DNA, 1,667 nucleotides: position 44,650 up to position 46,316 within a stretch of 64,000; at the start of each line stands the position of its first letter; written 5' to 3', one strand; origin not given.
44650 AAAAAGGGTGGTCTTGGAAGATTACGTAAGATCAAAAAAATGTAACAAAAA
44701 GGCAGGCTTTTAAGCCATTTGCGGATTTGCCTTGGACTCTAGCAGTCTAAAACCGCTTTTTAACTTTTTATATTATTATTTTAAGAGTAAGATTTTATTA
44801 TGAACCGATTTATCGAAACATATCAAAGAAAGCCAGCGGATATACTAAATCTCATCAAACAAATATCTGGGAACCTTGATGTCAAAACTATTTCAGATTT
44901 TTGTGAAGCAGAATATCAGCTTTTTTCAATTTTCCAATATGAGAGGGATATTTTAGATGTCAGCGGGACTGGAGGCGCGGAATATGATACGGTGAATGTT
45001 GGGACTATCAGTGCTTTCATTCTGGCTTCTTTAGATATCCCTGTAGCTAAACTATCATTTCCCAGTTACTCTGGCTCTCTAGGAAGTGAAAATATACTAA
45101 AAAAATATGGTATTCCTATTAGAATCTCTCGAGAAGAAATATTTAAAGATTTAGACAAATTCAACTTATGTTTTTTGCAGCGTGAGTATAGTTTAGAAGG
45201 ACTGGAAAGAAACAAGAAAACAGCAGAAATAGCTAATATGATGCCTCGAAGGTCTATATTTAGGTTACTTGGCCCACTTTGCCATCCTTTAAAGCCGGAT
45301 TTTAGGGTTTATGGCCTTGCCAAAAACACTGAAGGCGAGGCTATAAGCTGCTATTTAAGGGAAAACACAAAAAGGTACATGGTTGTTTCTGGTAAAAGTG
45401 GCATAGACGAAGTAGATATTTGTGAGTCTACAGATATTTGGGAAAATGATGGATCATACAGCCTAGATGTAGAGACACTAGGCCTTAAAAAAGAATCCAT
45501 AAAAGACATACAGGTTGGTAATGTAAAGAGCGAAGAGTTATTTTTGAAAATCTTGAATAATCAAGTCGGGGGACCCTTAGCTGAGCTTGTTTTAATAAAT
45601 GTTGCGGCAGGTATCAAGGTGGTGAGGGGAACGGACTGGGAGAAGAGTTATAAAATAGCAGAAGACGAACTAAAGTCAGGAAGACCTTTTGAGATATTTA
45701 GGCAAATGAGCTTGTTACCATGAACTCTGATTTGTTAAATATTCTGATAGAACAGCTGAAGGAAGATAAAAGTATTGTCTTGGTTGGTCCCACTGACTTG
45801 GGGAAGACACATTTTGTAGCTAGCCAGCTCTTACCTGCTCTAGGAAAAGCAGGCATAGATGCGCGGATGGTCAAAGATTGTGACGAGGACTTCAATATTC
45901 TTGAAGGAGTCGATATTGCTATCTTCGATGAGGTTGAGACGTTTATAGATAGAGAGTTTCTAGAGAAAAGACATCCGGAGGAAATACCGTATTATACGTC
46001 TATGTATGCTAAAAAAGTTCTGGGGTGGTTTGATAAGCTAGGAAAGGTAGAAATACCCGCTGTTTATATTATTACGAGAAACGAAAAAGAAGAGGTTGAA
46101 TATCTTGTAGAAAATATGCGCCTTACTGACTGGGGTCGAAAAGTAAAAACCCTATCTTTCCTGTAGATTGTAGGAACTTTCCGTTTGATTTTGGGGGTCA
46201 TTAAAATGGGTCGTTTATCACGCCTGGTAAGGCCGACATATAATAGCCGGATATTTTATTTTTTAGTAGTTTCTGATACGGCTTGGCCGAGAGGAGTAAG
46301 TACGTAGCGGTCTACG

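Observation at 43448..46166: RiPP-like operon: Cys-containing small ORF, intrinsic terminator, radical SAM/SPASM enzyme, divergent TrpD-like protein and small P-loop NTPase, translationally coupled to an ABC-F gene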

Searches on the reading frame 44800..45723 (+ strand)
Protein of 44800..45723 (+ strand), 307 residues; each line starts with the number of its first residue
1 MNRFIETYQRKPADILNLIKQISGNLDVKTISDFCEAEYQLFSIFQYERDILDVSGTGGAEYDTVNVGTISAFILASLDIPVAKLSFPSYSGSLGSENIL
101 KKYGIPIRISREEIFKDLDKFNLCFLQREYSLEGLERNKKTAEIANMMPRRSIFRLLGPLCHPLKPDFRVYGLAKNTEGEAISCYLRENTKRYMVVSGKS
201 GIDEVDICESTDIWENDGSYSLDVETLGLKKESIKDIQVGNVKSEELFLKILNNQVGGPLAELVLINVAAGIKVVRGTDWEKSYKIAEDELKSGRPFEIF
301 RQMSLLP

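Call 3: search_protein_families(library=pfam, proteins=[window:44800-45723:+], max_evalue=1)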
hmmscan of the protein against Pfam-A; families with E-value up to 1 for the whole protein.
window:44800-45723:+ (307 aa): 1 family
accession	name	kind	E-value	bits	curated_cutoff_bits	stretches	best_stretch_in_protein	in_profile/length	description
PF00591.27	Glycos_transf_3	-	1.3e-36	127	27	1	49-295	2-251/253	Glycosyl transferase family, a/b domain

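Call 4: search_protein_families(library=ncbifam, proteins=[window:44800-45723:+], max_evalue=1)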
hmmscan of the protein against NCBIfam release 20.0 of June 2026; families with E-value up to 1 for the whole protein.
window:44800-45723:+ (307 aa): 3 families
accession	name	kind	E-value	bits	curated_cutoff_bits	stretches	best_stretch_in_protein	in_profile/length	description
TIGR01245.1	trpD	equivalog_domain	1.7e-46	159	199.05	1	45-303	63-327/330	anthranilate phosphoribosyltransferase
NF011201.0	PRK14607.1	equivalog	4.3e-31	108.2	670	1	46-303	263-524/534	bifunctional anthranilate synthase component II/anthranilate phosphoribosyltransferase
NF007073.0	PRK09522.1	equivalog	7.2e-18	64.8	738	1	51-298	273-522/531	bifunctional anthranilate synthase glutamate amidotransferase component TrpG/anthranilate phosphoribosyltransferase TrpD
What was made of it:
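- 44800..45723 (+): TrpD-like (PF00591-only) glycosyl/phosphoribosyl-transferase paralogue, 307 aa. trpD TIGR01245 scores 159, below its cut-off of 199 (call 4).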

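Call 9: find_encoding_contigs(protein=window:44800-45723:+, flank=8000, max_places=6)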
Protein window:44800-45723:+ (307 aa): 1 contig read that carries it; 1 place shown.
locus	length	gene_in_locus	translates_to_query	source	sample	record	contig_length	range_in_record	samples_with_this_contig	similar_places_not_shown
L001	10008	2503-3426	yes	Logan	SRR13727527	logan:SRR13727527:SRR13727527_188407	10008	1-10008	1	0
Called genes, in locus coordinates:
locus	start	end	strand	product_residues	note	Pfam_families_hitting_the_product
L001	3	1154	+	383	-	?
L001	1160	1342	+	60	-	-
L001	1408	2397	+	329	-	PF04055:Radical_SAM, PF13353:Fer4_12 (weak)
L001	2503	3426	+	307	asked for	PF00591:Glycos_transf_3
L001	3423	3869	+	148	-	-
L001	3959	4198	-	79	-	-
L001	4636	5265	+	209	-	PF13444:Acetyltransf_5, PF21926:FeeM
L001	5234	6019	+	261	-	PF00899:ThiF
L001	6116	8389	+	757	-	PF16927:HisKA_7TM, PF13185:GAF_2 (faint), PF00512:HisKA, PF02518:HATPase_c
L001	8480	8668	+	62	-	-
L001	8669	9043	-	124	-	-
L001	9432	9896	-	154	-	-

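Call 13: find_homologous_proteins(query=window:44800-45723:+, max_evalue=0.00001)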
Query window:44800-45723:+ (307 aa): 35 proteins with E <= 0.00001 among 1651 candidates.
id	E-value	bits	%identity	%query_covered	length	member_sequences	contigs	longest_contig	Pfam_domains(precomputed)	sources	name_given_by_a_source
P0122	8.1e-200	680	100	100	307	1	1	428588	PF00591.28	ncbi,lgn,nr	ncbi:MAG: hypothetical protein Q7S53_01460 [bacterium]|nr:hypothetical protein [bacterium]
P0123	8.8e-136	470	67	100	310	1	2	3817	PF00591.28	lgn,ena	-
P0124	2.8e-22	97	26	82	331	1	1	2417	PF00591.28,PF02885.23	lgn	-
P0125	2.4e-19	88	28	86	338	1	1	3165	PF00591.28,PF02885.23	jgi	-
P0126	5.7e-18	83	30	83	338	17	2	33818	PF00591.28,PF02885.23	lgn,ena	-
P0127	2.6e-17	81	29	83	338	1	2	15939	PF00591.28,PF02885.23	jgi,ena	-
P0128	6.1e-17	80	29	82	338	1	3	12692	PF00591.28,PF02885.23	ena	-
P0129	1.4e-16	79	28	83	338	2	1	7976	PF00591.28,PF02885.23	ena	-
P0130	1.7e-16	78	29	71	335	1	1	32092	PF00591.28,PF02885.23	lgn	-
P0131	3.3e-16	78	29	82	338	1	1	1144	PF00591.28,PF02885.23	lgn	-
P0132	3.4e-16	78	28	83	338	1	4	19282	PF00591.28,PF02885.23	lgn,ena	-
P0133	4.7e-16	77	28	83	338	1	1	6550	PF00591.28,PF02885.23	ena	-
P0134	7.9e-16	76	27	82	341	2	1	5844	PF00591.28,PF02885.23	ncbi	-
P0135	8.0e-16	76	29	82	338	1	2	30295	PF00591.28,PF02885.23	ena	-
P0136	9.4e-16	76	28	83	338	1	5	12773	PF00591.28,PF02885.23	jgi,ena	-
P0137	3.2e-14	71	29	71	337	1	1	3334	PF00591.28,PF02885.23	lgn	-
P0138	8.9e-14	70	28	58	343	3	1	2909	PF00591.28,PF02885.23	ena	-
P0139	3.2e-13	68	28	58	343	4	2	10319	PF00591.28,PF02885.23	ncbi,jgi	jgi:anthranilate phosphoribosyltransferase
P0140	3.6e-12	64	29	73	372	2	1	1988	PF00591.28,PF02885.23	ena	-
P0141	1.0e-11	63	28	80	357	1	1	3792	PF00591.28,PF02885.23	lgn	-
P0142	1.2e-11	63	27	73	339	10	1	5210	PF00591.28,PF02885.23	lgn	-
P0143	2.2e-11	62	29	77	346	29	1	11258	PF00591.28,PF02885.23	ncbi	ncbi:MAG: anthranilate phosphoribosyltransferase [Saccharolobus sp.]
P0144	4.7e-11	61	26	82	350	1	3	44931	PF00591.28,PF02885.23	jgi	jgi:anthranilate phosphoribosyltransferase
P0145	9.4e-11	60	27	67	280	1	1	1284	PF00591.28,PF02885.23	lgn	-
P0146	8.2e-10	57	25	79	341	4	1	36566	PF00591.28,PF02885.23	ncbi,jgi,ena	jgi:anthranilate phosphoribosyltransferase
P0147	8.4e-10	57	24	83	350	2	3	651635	PF00591.28,PF02885.23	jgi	-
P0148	3.2e-9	55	26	68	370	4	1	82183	PF00591.28,PF02885.23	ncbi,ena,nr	ncbi:MAG: anthranilate phosphoribosyltransferase [Phycisphaerae bacterium]|nr:anthranilate phosphori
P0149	3.8e-9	54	26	80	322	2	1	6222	PF00591.28,PF02885.23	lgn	-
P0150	5.1e-9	54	25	71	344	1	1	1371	PF00591.28,PF02885.23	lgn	-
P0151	7.9e-9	53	24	74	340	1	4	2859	PF00591.28,PF02885.23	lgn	-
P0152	1.8e-8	52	25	68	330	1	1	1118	PF00591.28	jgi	-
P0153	6.8e-7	47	27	83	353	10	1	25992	PF00591.28,PF02885.23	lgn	-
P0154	8.7e-7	47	30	50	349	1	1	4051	PF00591.28,PF02885.23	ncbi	-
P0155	9.7e-7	46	26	81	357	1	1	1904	PF00591.28,PF02885.23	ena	-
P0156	2.5e-6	45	26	71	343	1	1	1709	PF00591.28,PF02885.23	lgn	-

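Call 18: find_related_loci(query=window:44800-45723:+, collection=metagenome_contigs, flank=6000)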
Query window:44800-45723:+ (307 aa) in metagenome_contigs; peptide patterns used: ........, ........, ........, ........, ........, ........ (x = any residue, [..] = any of these).
63 stretches matched a pattern, but none encodes a relative of the query by tblastn (E <= 1e-3).
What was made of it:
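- Tried and rejected: find_related_loci with the TrpD-like protein in metagenomes found nothing (call 18).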

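Call 37: search_solved_structures(query=window:44800-45723:+, max_evalue=0.001, show_alignments=1)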
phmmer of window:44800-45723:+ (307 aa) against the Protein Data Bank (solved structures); distinct sequences matched with E-value up to 0.001: 25.
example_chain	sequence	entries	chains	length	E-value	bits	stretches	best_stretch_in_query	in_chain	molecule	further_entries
9ucw_A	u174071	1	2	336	1.2e-22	83.8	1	44-298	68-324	Anthranilate phosphoribosyltransferase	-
1kgz_A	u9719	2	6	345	2.4e-20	76.3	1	48-299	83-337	Anthranilate phosphoribosyltransferase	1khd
1v8g_A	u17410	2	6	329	7.7e-19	71.3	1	47-300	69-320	anthranilate phosphoribosyltransferase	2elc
3gbr_A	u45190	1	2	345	4.3e-18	68.9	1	50-289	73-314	Anthranilate phosphoribosyltransferase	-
1vqu_A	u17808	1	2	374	1.9e-17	66.8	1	43-295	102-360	Anthranilate phosphoribosyltransferase 2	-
1gxb_A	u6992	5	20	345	2.1e-17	66.7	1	50-289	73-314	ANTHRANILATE PHOSPHORIBOSYLTRANSFERASE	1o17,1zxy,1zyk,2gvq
4hkm_A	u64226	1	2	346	3.7e-16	62.6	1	48-275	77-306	Anthranilate phosphoribosyltransferase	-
4x5a_A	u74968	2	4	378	3.7e-16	62.5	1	50-277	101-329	Anthranilate phosphoribosyltransferase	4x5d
4x58_A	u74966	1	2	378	1.1e-15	61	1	50-277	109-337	Anthranilate phosphoribosyltransferase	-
4x59_A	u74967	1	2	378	1.4e-15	60.7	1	50-277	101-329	Anthranilate phosphoribosyltransferase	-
4x5e_A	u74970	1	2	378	1.4e-15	60.6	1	50-277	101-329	Anthranilate phosphoribosyltransferase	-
2bpq_A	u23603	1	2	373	1.4e-15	60.6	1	50-277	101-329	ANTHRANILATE PHOSPHORIBOSYLTRANSFERASE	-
3qqs_A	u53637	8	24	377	1.5e-15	60.6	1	50-277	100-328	Anthranilate phosphoribosyltransferase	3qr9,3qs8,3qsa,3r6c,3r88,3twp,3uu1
1zvw_A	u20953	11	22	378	1.5e-15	60.6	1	50-277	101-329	Anthranilate phosphoribosyltransferase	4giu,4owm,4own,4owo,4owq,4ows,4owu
4n5v_A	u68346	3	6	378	1.5e-15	60.6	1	50-277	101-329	Anthranilate phosphoribosyltransferase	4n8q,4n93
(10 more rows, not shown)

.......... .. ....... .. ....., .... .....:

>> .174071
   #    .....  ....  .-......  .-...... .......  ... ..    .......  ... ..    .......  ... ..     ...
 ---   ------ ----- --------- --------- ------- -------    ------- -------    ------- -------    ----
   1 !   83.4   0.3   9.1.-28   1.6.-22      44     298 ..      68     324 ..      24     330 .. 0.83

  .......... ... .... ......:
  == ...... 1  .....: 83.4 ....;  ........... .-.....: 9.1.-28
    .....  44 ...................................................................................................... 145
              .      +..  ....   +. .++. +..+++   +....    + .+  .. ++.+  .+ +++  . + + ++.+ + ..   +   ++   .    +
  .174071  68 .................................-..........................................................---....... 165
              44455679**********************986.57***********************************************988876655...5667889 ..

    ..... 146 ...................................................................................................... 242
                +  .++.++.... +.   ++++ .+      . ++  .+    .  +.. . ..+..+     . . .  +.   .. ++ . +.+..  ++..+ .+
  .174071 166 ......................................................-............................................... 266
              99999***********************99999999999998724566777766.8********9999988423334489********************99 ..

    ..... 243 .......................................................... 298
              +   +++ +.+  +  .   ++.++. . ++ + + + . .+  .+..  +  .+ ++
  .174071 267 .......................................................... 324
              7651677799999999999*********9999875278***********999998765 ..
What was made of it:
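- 44800..45723 (+): Best PDB matches are all TrpD, E = 1e-22 (call 37).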

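Call 63: search_protein_families(library=padloc, proteins=[window:44800-45723:+], max_evalue=0.01)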
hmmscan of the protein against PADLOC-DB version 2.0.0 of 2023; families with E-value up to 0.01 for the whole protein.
window:44800-45723:+ (307 aa): 0 families

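Call 64: search_protein_families(library=phrogs, proteins=[window:44800-45723:+], max_evalue=0.01)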
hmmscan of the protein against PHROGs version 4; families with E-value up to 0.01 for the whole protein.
window:44800-45723:+ (307 aa): 1 family
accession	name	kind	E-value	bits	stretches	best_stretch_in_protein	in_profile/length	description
phrog_15632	-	unknown function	7.8e-28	98.6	1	50-303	78-338/351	-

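Call 78: find_encoding_contigs(protein=P0123, flank=10000, max_places=5)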
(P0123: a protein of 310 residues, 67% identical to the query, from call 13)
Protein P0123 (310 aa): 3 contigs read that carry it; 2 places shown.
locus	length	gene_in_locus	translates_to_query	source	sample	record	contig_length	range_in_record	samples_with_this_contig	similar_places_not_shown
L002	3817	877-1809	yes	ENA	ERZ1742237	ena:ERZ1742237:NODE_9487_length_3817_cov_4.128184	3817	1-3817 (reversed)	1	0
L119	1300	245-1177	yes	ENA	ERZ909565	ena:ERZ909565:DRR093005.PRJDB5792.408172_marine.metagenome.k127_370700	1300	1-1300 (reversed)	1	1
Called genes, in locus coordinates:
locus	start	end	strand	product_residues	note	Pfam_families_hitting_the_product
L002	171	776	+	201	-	-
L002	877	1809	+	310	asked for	PF00591:Glycos_transf_3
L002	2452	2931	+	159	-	-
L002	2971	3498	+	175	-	PF14213:DUF4325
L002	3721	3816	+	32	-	?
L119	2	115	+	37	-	?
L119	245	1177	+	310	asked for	PF00591:Glycos_transf_3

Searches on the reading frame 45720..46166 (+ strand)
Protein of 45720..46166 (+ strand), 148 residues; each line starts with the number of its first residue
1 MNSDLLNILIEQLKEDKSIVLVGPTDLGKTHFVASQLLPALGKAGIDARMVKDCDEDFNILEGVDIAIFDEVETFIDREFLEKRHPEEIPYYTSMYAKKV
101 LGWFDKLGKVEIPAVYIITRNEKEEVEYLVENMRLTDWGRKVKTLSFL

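Call 3: search_protein_families(library=pfam, proteins=[window:45720-46166:+], max_evalue=1)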
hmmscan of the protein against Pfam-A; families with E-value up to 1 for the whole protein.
window:45720-46166:+ (148 aa): 7 families
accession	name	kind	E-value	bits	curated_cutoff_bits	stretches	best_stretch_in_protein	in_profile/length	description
PF20720.3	nSTAND3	-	0.03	14.5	27.2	1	9-70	10-72/155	Novel STAND NTPase 3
PF02302.22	PTS_IIB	-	0.031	15.4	23.6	1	19-71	2-55/90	PTS system, Lactose/Cellobiose specific IIB subunit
PF01695.23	IstB_IS21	-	0.063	13.2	24.1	1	14-51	90-126/238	IstB-like ATP binding protein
PF03205.20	MobB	-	0.095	13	26.6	1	19-61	2-43/133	Molybdopterin guanine dinucleotide synthesis protein B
PF00270.35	DEAD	-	0.11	12.6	26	0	10-41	8-39/167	DEAD/DEAH box helicase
PF13479.12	AAA_24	-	0.19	12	27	0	17-56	3-32/195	AAA domain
PF22468.2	ACT_9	-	0.28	11.4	27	1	33-71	14-52/61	ACT domain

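Call 4: search_protein_families(library=ncbifam, proteins=[window:45720-46166:+], max_evalue=1)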
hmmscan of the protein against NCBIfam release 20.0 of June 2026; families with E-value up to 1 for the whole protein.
window:45720-46166:+ (148 aa): 4 families
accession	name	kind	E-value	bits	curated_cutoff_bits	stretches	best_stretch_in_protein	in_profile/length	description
NF006540.0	PRK09034.1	equivalog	0.026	13.2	434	1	12-80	380-448/454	aspartate kinase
NF006616.1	PRK09183.1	subfamily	0.027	13.7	300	1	14-55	98-138/253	IS21-like element helper ATPase IstB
TIGR03420.1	DnaA_homol_Hda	equivalog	0.045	13.3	194.8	1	11-79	33-106/226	DnaA regulatory inactivator Hda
NF038214.1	IS21_help_AAA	equivalog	0.089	12.5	200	1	13-35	87-109/232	IS21-like element helper ATPase IstB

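Call 63: search_protein_families(library=padloc, proteins=[window:45720-46166:+], max_evalue=0.01)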
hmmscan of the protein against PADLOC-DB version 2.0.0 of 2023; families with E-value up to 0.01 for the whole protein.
window:45720-46166:+ (148 aa): 1 family
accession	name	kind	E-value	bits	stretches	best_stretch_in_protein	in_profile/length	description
PDLC00181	HamB1|HamB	-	0.0019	14.3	0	6-41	144-179/836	DEAD-box helicase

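Call 64: search_protein_families(library=phrogs, proteins=[window:45720-46166:+], max_evalue=0.01)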
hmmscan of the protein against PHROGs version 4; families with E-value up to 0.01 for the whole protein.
window:45720-46166:+ (148 aa): 0 families

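Call 72: predict_structure(protein=window:45720-46166:+)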
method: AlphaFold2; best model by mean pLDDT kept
length: 148 residues; sequences in the alignment: 1
mean_pLDDT: 47.8   pTM: 0.42
mean pLDDT of the five models: 47.8, 44.8, 43.7, 38.8, 34.6
residues with pLDDT >= 90: 0; 70-90: 10; 50-70: 42; < 50: 96
segments of 3 or more residues with pLDDT < 50: 17-25, 55-60, 71-148
pLDDT, mean of each block of 10 residues (from residue 1): 52 55 50 66 72 51 58 44 43 33 34 43 43 39 31
secondary structure, 60 per line:
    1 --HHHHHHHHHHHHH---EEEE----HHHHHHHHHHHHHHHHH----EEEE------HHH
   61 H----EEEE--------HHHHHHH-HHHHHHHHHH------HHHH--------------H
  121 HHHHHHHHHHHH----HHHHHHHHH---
elements in order: H3-15 E19-22 H27-43 E48-51 H58-61 E66-69 H78-84 H86-95 H102-105 H120-132 H137-145
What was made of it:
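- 45720..46166 (+): 148-aa P-loop NTPase (Walker A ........, Walker B IAIFDE), lineage-specific. The AF2 single-sequence model is unusable (pLDDT 48, call 72).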

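Call 74: search_solved_structures(query=window:45720-46166:+, max_evalue=10)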
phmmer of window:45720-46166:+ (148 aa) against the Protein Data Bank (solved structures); distinct sequences matched with E-value up to 10: 3.
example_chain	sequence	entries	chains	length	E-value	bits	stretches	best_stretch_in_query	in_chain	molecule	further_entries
3tvi_A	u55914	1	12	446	0.0065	19.8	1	18-85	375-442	Aspartokinase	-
6n9a_E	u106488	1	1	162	0.43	13.9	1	5-66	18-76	tRNA threonylcarbamoyladenosine biosynthesis protein TsaE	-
6nak_D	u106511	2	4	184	0.58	13.5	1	5-66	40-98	TsaE | ATPase YjeE, predicted to have essential role in cell wall biosynthesis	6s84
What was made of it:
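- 45720..46166 (+): No family reaches significance (calls 3, 4, 63, 64, 74).
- Tried and rejected: Its single-sequence AF2 model has pLDDT 48, so no fold search was run (calls 72, 74).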
